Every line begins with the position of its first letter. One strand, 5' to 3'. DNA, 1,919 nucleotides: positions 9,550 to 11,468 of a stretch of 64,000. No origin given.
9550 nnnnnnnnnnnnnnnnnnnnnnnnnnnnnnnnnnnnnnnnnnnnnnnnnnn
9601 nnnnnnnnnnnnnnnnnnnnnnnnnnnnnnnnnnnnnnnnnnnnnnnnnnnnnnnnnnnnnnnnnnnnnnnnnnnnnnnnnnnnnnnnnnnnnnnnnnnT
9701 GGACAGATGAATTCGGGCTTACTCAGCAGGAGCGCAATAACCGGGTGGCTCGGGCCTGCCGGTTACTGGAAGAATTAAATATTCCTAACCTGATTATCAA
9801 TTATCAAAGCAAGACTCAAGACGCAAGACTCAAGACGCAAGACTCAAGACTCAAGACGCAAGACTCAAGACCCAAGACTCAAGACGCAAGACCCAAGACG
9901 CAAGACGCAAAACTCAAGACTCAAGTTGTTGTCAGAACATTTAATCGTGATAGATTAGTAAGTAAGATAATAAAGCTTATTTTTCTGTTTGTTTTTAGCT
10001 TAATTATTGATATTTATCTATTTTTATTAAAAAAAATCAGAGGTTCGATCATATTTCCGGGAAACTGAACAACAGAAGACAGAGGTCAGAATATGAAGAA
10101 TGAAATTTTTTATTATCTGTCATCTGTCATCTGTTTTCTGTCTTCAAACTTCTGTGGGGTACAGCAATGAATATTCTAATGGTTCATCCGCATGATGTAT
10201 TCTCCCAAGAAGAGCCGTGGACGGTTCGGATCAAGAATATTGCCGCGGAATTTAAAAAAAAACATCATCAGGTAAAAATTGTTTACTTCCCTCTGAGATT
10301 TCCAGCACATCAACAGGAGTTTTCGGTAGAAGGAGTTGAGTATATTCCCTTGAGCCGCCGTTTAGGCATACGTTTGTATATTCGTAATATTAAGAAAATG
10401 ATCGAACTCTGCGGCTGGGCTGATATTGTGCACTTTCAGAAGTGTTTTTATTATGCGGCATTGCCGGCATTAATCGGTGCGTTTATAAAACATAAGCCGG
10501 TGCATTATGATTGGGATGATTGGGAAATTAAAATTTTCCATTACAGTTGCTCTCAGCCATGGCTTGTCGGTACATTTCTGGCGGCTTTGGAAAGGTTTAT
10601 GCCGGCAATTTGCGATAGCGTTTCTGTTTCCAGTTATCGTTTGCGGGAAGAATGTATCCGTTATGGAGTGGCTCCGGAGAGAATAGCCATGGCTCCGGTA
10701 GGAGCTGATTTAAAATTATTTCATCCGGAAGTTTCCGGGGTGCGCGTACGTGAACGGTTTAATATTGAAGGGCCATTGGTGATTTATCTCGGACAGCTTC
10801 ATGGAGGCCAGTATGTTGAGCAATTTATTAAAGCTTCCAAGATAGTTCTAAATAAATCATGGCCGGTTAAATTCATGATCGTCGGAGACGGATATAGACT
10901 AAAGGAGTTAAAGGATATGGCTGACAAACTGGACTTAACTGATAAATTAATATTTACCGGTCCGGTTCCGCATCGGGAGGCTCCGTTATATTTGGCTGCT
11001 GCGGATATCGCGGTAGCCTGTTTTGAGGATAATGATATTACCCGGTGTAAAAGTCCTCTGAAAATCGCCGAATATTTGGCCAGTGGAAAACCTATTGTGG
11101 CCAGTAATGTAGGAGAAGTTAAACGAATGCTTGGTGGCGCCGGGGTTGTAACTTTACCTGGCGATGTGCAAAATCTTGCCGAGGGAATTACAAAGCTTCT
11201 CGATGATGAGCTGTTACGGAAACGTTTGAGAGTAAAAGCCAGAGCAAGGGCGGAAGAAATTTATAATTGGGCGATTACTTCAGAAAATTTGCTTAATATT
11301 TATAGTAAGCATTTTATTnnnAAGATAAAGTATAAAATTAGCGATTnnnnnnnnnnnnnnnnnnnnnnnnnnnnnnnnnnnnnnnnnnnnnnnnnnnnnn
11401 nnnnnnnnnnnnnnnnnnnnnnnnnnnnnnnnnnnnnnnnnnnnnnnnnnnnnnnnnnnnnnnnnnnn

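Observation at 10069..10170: SD-preceded 25-aa Cys-containing small ORF embedded in an intergenic hairpin/heptamer element between a B12-rSAM and a GT4 gene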

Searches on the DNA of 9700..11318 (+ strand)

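Call 39: search_rna_families(source=window, start=9700, end=10400, threshold=evalue, max_evalue=10)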
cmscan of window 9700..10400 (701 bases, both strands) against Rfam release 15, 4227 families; matches with E-value up to 10: 10.
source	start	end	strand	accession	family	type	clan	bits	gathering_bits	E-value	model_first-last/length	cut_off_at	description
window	10015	10178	-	RF03926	MIR1435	Gene; miRNA;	-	30.1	94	0.023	1-186/186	no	MIR1435 microRNA precursor family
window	10057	10156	-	RF00908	MIR529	Gene; miRNA;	-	17.1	75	0.53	1-131/131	no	MIR529 microRNA precursor family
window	10090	10163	+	RF01566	DdR16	Gene; snRNA; snoRNA; CD-box;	-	16.6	70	6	1-78/78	no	Dictyostelium snoRNA DdR16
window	10088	10143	+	RF00535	snoMe28S-Am982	Gene; snRNA; snoRNA; CD-box;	CL00054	16.4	49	7.8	1-80/80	no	Small nucleolar RNA Me28S-Am982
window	10069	10137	+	RF03180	mir-3126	Gene; miRNA;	-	16.1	80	7.6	1-74/74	no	mir-3126 microRNA precursor family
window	9811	9866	-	RF00966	mir-676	Gene; miRNA;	-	15.7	61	3.3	1-73/73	no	mir-676 microRNA precursor family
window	10064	10141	+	RF04171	MIR1509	Gene; miRNA;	-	15.6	87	6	25-97/121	no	MIR1509 microRNA precursor family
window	9738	9765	-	RF03732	mir-2057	Gene; miRNA;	-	14.8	100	8.6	23-50/72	no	mir-2057 microRNA precursor family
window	9763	9791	+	RF02119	FTX_1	Gene; lncRNA;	-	14.3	50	4.3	43-71/71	no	FTX transcript, XIST regulator conserved region 1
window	9996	10086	+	RF01849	alpha_tmRNA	Gene;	CL00001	7.5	50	3.9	1-355/355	no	Alphaproteobacteria transfer-messenger RNA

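Call 49: search_rna_families(sources=[L006, L007, L008, L010, L084, L003, L005, L011], threshold=gathering)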
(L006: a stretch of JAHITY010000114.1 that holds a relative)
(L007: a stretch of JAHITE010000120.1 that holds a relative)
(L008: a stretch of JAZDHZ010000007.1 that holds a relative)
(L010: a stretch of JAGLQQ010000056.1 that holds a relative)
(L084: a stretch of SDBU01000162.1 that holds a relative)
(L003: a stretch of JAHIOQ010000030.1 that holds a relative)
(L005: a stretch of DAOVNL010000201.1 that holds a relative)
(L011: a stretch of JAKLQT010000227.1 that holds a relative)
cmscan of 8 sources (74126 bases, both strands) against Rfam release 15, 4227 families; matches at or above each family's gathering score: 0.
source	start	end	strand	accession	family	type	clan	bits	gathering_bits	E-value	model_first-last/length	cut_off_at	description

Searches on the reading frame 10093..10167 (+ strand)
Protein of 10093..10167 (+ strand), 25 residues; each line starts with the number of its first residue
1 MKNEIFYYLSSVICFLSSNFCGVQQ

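Call 38: search_protein_families(library=ncbifam, proteins=[window:10093-10167:+], max_evalue=0.01)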
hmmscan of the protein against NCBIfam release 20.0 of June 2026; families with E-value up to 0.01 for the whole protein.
seq(25 aa): 0 families
